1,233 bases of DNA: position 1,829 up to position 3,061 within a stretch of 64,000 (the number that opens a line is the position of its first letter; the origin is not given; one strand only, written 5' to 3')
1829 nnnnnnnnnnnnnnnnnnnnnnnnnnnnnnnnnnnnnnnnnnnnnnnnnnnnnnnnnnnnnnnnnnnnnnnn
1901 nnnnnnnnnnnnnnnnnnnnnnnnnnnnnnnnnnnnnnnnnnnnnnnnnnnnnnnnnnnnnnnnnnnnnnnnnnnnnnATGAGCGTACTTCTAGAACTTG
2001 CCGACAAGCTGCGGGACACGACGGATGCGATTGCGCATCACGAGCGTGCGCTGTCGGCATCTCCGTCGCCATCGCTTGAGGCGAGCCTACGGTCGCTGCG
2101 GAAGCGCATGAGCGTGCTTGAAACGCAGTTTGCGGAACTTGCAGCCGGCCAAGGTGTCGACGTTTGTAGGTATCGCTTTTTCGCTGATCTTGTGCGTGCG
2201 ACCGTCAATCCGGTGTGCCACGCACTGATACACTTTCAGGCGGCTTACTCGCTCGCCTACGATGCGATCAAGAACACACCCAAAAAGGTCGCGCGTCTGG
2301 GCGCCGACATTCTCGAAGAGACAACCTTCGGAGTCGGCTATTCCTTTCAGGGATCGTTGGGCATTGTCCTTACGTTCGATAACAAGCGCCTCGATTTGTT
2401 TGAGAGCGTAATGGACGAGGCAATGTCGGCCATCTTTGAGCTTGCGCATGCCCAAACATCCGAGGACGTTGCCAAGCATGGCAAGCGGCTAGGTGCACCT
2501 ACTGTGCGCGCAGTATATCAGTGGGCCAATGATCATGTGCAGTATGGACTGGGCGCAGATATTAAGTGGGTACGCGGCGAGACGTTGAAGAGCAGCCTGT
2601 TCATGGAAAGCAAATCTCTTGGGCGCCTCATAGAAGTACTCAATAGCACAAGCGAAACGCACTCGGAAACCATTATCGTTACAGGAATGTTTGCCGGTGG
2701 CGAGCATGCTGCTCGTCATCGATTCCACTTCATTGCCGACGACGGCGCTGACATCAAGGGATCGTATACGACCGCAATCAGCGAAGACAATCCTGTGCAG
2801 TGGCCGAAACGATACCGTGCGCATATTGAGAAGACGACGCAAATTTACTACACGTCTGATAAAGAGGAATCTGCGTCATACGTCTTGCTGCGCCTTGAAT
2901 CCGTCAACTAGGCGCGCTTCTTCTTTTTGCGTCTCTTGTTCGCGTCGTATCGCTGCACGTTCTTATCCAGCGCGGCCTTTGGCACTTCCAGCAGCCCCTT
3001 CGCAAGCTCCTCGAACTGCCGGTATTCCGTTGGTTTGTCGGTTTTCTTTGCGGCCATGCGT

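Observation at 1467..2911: Translationally coupled minimal nucleotidyltransferase + unknown 310-aa partner as IS cargo: candidate uncharacterised defence/addiction module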

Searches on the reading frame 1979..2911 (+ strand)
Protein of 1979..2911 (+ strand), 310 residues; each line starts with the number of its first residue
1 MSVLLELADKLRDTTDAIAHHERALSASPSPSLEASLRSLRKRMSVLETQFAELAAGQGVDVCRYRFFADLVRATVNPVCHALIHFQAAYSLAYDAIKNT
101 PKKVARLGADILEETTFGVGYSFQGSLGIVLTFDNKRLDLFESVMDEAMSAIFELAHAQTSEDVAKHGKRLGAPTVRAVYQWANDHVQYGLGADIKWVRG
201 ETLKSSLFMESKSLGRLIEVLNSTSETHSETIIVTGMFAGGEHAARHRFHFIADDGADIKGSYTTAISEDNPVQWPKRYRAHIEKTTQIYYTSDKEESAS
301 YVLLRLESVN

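Call 3: search_protein_families(library=pfam, proteins=[window:1979-2911:+], max_evalue=1)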
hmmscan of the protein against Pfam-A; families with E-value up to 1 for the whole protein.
window:1979-2911:+ (310 aa): 0 families

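Call 4: search_protein_families(library=padloc, proteins=[window:1979-2911:+], max_evalue=1)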
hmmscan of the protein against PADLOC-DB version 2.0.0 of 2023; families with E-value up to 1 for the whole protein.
window:1979-2911:+ (310 aa): 3 families
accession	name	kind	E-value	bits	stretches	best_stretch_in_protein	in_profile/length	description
PDLC04747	PDC-M63B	-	4.4e-07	27.5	1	4-302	4-304/309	-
PDLC04749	PDC-M63B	-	5e-07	27.1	1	2-305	2-304/309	-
PDLC04748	PDC-M63B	-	0.013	12.4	1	124-262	127-265/326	-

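Call 5: search_protein_families(library=ncbifam, proteins=[window:1979-2911:+], max_evalue=1)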
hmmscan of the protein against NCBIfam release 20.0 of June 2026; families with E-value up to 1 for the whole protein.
window:1979-2911:+ (310 aa): 0 families

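Call 16: find_homologous_proteins(query=window:1979-2908:+, max_evalue=0.001)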
Query window:1979-2908:+ (310 aa): 10 proteins with E <= 0.001 among 8000 candidates.
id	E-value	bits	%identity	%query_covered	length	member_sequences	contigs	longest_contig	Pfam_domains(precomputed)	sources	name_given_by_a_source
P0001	1.5e-173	594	100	86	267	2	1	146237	-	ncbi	ncbi:MAG TPA: hypothetical protein VGG64_22945 [Pirellulales bacterium]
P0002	9.0e-168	575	82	100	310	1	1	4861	-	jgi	jgi:hypothetical protein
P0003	7.3e-115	401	59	100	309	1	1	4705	-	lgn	-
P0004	1.1e-109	384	62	86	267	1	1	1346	-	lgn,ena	-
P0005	5.1e-107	375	56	100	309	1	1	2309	-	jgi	jgi:hypothetical protein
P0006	9.4e-99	348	52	100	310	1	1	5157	-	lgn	-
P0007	6.2e-87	309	47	99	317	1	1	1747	-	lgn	-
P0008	6.2e-71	257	43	100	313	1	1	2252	-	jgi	jgi:hypothetical protein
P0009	9.8e-54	201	38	96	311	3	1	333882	-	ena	-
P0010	9.4e-34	135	37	69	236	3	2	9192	-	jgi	jgi:hypothetical protein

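Call 20: find_encoding_contigs(protein=P0009, flank=8000, max_places=3)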
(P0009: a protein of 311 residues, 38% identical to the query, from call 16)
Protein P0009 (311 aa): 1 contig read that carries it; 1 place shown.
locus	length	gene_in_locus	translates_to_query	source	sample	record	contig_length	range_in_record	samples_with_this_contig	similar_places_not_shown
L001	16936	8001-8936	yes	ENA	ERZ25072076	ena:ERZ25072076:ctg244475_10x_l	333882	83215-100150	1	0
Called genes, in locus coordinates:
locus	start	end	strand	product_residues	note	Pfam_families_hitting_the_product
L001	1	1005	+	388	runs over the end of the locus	PF04295:GD_AH_second, PF20629:GD_AH_C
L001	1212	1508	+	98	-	-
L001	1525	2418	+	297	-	-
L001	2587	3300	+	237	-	PF00106:adh_short, PF13561:adh_short_C2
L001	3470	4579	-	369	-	-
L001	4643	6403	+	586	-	PF00496:SBP_bac_5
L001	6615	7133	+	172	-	-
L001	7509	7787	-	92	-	PF03683:UPF0175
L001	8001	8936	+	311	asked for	-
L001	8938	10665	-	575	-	PF01257:2Fe-2S_thioredx, PF01512:Complex1_51K, PF10531:SLBB (weak), PF10589:NADH_4Fe-4S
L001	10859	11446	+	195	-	PF00583:Acetyltransf_1, PF13508:Acetyltransf_7 (weak), PF08445:FR47 (weak)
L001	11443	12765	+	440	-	-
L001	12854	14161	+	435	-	PF13231:PMT_2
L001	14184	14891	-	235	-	-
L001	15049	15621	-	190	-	PF00908:dTDP_sugar_isom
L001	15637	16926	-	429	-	PF00675:Peptidase_M16, PF05193:Peptidase_M16_C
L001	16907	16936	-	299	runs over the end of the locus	PF21948:LplA-B_cat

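Call 21: search_protein_families(library=pfam, proteins=[L001:6615-7133:+, L001:7509-7787:-, L001:8001-8936:+], max_evalue=0.1)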
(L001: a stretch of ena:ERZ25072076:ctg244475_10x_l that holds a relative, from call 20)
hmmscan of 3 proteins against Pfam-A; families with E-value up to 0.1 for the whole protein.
L001:6615-7133:+ (172 aa): 0 families

L001:7509-7787:- (92 aa): 2 families
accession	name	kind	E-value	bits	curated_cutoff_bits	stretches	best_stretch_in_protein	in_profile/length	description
PF03683.19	UPF0175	-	1.5e-09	37.8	27.9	1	10-83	1-74/75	Uncharacterised protein family (UPF0175)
PF02954.25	HTH_8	-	0.014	15.6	22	0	14-28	13-27/42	Bacterial regulatory protein, Fis family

L001:8001-8936:+ (311 aa): 0 families

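Call 22: find_encoding_contigs(protein=P0002, flank=8000, max_places=3)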
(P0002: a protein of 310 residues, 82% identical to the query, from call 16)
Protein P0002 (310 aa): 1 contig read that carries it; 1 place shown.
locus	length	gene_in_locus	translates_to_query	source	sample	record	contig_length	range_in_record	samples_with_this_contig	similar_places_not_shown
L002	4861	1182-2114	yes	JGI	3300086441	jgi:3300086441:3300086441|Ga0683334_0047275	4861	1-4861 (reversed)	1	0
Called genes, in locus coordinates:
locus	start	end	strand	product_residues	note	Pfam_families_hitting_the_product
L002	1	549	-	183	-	?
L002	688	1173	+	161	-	PF22014:DUF6932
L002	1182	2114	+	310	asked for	-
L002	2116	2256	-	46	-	-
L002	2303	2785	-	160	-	-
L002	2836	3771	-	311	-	PF12760:Zn_ribbon_IS1595, PF12762:DDE_Tnp_IS1595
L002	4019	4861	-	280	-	?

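Call 23: find_encoding_contigs(protein=P0003, flank=8000, max_places=3)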
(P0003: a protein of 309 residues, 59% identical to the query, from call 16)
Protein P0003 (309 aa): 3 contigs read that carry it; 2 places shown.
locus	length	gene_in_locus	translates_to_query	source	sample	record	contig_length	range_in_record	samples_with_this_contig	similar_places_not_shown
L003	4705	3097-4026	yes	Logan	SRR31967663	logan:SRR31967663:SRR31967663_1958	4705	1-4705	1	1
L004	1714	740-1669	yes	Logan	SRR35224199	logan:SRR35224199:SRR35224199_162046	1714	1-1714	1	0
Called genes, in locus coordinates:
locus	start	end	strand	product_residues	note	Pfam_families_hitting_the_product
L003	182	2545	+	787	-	PF07090:GATase1_like (faint)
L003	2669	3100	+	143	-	PF22014:DUF6932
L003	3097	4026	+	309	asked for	-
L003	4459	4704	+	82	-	?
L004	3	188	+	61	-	?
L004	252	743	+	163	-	PF22014:DUF6932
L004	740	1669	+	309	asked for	-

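Call 24: find_encoding_contigs(protein=P0006, flank=8000, max_places=3)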
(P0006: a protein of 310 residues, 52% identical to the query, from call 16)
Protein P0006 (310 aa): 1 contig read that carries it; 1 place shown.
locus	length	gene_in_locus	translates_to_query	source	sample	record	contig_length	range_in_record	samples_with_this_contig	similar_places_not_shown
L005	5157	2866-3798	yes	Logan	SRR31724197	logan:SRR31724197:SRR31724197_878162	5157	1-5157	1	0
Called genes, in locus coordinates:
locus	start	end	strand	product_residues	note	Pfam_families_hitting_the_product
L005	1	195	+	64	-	?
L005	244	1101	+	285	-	-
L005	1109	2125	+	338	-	PF04471:Mrr_cat (faint)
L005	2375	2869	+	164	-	PF22014:DUF6932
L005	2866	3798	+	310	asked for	-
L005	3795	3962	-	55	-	-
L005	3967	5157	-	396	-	?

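Call 30: search_solved_structures(query=A1, max_evalue=10, show_alignments=2)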
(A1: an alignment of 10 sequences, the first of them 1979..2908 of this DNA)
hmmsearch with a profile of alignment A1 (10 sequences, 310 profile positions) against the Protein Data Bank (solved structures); distinct sequences matched with E-value up to 10: 4.
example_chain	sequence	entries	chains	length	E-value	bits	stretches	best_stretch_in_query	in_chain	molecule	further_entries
1gk4_A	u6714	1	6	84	0.22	13.6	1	32-92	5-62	VIMENTIN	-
2ic9_A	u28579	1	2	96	0.39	12.8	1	8-59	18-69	Nucleocapsid protein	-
2ic6_A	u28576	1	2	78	0.61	12.2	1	8-55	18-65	Nucleocapsid protein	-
8at2_E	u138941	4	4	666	1.3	11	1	4-44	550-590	HAUS augmin-like complex subunit 5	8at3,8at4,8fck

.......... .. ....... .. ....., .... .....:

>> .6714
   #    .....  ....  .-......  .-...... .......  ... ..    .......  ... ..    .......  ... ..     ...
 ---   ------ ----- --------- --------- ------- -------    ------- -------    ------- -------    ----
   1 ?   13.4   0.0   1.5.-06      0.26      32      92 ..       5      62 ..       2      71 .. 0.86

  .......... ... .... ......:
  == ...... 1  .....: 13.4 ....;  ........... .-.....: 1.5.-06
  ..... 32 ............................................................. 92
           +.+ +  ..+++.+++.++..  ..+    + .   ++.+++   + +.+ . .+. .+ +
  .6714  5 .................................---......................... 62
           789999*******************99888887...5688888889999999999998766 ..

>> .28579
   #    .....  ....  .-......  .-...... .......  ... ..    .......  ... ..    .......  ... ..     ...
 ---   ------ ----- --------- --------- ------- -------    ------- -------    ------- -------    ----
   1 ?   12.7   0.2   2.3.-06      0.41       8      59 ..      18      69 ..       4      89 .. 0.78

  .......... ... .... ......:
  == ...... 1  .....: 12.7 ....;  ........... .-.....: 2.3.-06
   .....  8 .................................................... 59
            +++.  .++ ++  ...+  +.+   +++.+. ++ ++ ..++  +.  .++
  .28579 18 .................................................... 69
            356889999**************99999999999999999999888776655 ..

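Call 31: predict_structure(alignment_id=A1)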
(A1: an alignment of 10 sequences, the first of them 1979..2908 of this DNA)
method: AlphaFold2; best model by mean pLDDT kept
length: 310 residues; sequences in the alignment: 10
mean_pLDDT: 83.2   pTM: 0.74
mean pLDDT of the five models: 83.2, 82.4, 81.4, 79.8, 78.2
residues with pLDDT >= 90: 114; 70-90: 155; 50-70: 33; < 50: 8
segments of 3 or more residues with pLDDT < 50: 124-126, 138-141
pLDDT, mean of each block of 10 residues (from residue 1): 75 81 84 89 86 82 81 68 90 92 84 74 52 56 82 95 92 93 91 88 91 93 87 91 72 92 83 84 89 74 89
secondary structure, 60 per line:
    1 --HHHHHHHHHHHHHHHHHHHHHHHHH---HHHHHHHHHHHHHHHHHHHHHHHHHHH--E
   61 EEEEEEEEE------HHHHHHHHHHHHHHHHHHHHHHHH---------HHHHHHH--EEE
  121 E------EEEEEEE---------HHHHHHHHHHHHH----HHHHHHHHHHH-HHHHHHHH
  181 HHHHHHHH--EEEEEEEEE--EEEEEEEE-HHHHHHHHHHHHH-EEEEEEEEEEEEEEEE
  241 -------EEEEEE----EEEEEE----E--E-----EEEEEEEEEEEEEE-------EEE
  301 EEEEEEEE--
elements in order: H3-27 H31-57 E60-69 H76-99 H109-115 E118-121 E128-134 H144-156 H161-171 H173-188 E191-199 E202-209 H211-223 E225-240 E248-253 E258-263 E277-290 E298-308

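Call 33: search_protein_representatives(alignment_id=A1)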
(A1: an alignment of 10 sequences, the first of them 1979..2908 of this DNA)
Query: 10 sequences, 310 profile positions. Proteins with E-value up to 0.001 (for the whole library): 1165; up to 1e-10: 655; up to 1e-30: 422. The best 150 are listed.
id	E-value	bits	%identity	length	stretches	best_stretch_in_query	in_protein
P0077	1.2e-137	474.3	-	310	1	1-309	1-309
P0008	4.2e-133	459.4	-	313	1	1-310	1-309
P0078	1.1e-117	408.7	-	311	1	1-309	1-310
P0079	4.2e-104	364.2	-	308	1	1-307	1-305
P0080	9.8e-98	343.3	-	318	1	1-309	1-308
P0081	1.2e-97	343.0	-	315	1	1-309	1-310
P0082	1.5e-97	342.6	-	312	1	1-305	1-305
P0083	2.4e-96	338.7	-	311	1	1-309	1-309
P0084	2.9e-96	338.4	-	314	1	1-310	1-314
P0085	3.7e-96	338.1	-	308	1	1-309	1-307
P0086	7.8e-96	337.0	-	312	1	1-308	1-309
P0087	9.9e-96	336.7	-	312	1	1-309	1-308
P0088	1.1e-95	336.6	-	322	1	1-305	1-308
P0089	4.1e-95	334.6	-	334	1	1-310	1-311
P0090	6.2e-95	334.1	-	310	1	1-309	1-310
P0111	6.4e-88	311.0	-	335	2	32-226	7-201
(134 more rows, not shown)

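Call 39: find_related_loci(query=A3, collection=genome_contigs, flank=6000)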
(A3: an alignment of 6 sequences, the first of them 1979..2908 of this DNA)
Query A3 (310 aa) in genome_contigs; peptide patterns used: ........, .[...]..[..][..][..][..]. (x = any residue, [..] = any of these).
90 stretches matched a pattern, but none encodes a relative of the query by tblastn (E <= 1e-3).

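Call 40: find_homologous_proteins(query=A2, max_evalue=0.00001)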
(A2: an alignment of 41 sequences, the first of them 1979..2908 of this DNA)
Query A2 (41 sequences) (310 aa, profile of the alignment): 32 proteins with E <= 0.00001 among 8000 candidates.
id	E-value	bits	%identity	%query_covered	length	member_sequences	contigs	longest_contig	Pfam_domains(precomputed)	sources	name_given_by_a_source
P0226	1.1e-118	414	41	99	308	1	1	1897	-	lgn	-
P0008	8.2e-118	411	43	100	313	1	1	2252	-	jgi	jgi:hypothetical protein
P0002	1.8e-117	410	82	100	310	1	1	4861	-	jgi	jgi:hypothetical protein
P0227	2.3e-117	409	42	100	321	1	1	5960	-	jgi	jgi:hypothetical protein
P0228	1.2e-116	407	41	99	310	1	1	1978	-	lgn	-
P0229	1.5e-116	407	44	99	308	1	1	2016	-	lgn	-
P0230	5.7e-113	395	40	99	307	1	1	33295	-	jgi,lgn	jgi:hypothetical protein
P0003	1.7e-108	380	59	100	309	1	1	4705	-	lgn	-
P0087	4.0e-108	379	39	99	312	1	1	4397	-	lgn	-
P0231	9.2e-108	378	42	99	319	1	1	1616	-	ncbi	-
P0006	1.4e-106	374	52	100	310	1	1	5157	-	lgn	-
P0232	6.3e-103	362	34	95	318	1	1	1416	-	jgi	jgi:hypothetical protein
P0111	1.8e-102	360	33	89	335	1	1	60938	-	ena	-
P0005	3.0e-100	353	56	100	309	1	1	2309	-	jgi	jgi:hypothetical protein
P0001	3.9e-100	353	100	86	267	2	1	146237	-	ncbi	ncbi:MAG TPA: hypothetical protein VGG64_22945 [Pirellulales bacterium]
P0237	3.3e-85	304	35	99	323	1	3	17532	-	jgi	jgi:hypothetical protein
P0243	3.8e-65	238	27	100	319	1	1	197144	-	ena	-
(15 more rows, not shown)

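Call 42: find_encoding_contigs(protein=P0230, flank=8000, max_places=2)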
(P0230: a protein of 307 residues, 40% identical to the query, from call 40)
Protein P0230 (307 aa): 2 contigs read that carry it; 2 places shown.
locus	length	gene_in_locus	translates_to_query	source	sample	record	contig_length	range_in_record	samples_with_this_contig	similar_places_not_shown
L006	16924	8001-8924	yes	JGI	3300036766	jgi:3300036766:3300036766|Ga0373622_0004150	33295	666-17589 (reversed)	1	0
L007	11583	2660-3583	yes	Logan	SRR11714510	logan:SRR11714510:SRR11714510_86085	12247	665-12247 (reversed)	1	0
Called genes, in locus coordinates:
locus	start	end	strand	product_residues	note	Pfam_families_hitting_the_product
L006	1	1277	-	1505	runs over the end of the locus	PF00534:Glycos_transf_1, PF13692:Glyco_trans_1_4, PF00535:Glycos_transf_2, PF13641:Glyco_tranf_2_3, PF13439:Glyco_transf_4, PF00534:Glycos_transf_1, PF13692:Glyco_trans_1_4, PF13524:Glyco_trans_1_2, +1 more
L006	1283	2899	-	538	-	PF00534:Glycos_transf_1, PF13692:Glyco_trans_1_4, PF13524:Glyco_trans_1_2 (weak)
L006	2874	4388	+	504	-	PF00270:DEAD, PF00271:Helicase_C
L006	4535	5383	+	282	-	PF00795:CN_hydrolase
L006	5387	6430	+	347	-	PF04371:PAD_porph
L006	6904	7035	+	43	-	-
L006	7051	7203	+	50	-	-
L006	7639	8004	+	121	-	PF22014:DUF6932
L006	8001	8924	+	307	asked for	-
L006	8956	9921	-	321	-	PF12760:Zn_ribbon_IS1595, PF12762:DDE_Tnp_IS1595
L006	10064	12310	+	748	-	PF02463:SMC_N (faint)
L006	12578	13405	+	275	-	-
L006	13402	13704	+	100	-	-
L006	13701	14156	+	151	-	-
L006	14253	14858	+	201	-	PF02798:GST_N, PF13417:GST_N_3, PF13409:GST_N_2, PF00043:GST_C, PF14497:GST_C_3 (weak), PF22041:GST_C_7 (faint), PF13410:GST_C_2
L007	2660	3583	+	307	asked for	-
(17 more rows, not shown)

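Call 43: find_encoding_contigs(protein=P0111, flank=8000, max_places=2)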
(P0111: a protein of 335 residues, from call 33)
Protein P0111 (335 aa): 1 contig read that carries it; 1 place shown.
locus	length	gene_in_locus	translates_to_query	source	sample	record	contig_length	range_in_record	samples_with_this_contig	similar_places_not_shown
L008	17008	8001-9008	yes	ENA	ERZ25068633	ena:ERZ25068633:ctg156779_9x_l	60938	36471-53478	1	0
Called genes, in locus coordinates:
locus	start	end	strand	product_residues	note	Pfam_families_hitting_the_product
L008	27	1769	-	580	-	PF07969:Amidohydro_3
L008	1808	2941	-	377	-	PF04909:Amidohydro_2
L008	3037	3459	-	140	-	PF07883:Cupin_2, PF02311:AraC_binding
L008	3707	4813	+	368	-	PF04909:Amidohydro_2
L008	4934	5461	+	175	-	PF22784:PTP-SAK, PF22785:Tc-R-P, PF00782:DSPc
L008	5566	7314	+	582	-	PF07969:Amidohydro_3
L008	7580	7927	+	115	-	PF22014:DUF6932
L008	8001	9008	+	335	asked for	-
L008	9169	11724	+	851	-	PF17148:DUF5117, PF16313:DUF4953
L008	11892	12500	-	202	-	-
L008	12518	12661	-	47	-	-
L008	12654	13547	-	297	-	PF07804:HipA_C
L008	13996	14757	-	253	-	PF01380:SIS (weak)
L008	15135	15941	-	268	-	PF03437:BtpA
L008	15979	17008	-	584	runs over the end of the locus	PF07969:Amidohydro_3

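Call 44: find_encoding_contigs(protein=P0243, flank=8000, max_places=2)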
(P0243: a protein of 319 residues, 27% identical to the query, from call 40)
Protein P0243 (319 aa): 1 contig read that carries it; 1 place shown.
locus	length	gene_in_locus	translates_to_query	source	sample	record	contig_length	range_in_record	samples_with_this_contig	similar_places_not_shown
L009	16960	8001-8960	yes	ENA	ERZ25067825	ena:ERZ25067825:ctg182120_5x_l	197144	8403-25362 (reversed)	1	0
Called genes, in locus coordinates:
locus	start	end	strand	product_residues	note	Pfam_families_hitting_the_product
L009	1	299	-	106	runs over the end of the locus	PF13384:HTH_23 (faint), PF04545:Sigma70_r4 (faint)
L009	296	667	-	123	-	-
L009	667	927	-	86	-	PF10073:GapR_DNA-bd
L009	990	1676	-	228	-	PF00486:Trans_reg_C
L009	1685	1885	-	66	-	-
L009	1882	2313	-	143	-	-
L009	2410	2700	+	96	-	-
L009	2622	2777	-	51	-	-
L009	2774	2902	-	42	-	-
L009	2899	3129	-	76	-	-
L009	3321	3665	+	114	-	-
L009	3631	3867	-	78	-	-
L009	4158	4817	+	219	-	PF00717:Peptidase_S24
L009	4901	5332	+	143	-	-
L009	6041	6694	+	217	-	-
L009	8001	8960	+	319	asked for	-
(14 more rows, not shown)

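Call 45: find_encoding_contigs(protein=P0237, flank=8000, max_places=2)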
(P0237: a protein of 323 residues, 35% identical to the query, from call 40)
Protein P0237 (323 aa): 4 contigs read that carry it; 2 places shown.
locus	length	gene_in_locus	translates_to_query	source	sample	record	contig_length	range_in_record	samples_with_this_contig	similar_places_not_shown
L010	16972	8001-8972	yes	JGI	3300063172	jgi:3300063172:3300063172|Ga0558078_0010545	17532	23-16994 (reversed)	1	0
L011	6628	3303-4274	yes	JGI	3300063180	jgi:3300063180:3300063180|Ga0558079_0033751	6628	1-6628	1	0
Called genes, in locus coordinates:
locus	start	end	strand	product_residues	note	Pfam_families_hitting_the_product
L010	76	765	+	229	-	PF00027:cNMP_binding, PF13545:HTH_Crp_2, PF00325:Crp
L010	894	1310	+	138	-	PF20056:DUF6455 (weak)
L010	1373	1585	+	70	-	-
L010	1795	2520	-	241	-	PF00106:adh_short, PF08659:KR, PF13561:adh_short_C2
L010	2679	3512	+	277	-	PF00582:Usp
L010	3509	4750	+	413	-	PF00520:Ion_trans, PF07885:Ion_trans_2, PF00027:cNMP_binding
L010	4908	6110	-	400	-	PF00753:Lactamase_B, PF10996:Beta-Casp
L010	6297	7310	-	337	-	PF18306:LDcluster4, PF03641:Lysine_decarbox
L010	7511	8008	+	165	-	PF22014:DUF6932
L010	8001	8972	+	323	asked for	-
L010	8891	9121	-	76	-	-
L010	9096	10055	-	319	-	PF12760:Zn_ribbon_IS1595, PF12762:DDE_Tnp_IS1595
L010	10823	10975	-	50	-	-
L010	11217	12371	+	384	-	PF01757:Acyl_transf_3, PF10129:OpgC_C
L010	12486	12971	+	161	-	PF00871:Acetate_kinase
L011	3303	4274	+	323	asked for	-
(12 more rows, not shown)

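Call 54: search_dna_similar(query=window:1979-2908:+, collection=phages, mode=protein, max_evalue=0.001, max_rows=20)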
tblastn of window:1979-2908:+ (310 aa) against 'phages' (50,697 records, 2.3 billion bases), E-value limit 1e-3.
No match.

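Call 55: search_dna_similar(query=window:1979-2908:+, collection=plasmids, mode=protein, max_evalue=0.001, max_rows=30)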
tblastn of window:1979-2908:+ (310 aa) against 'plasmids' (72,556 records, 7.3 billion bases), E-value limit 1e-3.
No match.

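Call 61: search_protein_families(library=phrogs, proteins=[window:1979-2908:+], max_evalue=1)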
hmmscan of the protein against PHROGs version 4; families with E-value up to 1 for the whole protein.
window:1979-2908:+ (310 aa): 2 families
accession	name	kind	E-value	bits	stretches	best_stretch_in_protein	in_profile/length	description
phrog_6603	-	unknown function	1.4e-05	25.5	1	124-240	128-245/310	-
phrog_18731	-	unknown function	0.00065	20.1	1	163-270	165-266/300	-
